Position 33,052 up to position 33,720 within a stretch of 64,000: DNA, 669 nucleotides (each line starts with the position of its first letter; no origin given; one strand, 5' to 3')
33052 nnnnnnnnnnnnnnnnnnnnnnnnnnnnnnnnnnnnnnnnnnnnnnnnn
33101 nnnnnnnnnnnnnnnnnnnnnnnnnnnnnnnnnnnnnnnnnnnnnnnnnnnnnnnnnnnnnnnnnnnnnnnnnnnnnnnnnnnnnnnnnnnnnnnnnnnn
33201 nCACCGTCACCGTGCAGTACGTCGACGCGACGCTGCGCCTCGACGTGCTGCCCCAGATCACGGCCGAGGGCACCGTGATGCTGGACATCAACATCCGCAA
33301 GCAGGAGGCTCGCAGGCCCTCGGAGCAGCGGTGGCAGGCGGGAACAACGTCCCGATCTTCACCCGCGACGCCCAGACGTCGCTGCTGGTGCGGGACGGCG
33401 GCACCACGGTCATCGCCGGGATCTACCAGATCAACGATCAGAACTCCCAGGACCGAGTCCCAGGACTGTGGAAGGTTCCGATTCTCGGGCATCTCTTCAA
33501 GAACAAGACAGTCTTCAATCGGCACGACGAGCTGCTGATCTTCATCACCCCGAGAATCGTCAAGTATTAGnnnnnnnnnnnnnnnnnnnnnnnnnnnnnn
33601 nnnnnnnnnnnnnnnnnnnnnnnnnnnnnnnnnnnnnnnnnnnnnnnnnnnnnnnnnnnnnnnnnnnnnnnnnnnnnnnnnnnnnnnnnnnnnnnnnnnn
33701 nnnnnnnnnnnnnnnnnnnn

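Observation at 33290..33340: pilQ secretin reading frame is broken once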

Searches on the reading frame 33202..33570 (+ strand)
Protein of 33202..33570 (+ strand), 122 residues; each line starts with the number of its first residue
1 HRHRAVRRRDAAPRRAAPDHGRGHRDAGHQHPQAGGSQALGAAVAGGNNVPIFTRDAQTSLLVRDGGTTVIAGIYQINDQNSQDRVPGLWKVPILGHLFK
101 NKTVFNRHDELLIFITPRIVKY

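Call 6: search_protein_families(library=pfam, proteins=[window:33202-33570:+], max_evalue=0.01)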
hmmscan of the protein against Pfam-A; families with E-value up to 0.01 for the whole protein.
window:33202-33570:+ (122 aa): 1 family
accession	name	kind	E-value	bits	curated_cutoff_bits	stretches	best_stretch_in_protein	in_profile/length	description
PF00263.26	Secretin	-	5.4e-23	81.9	27.5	1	45-121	93-169/169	Bacterial type II and III secretion system protein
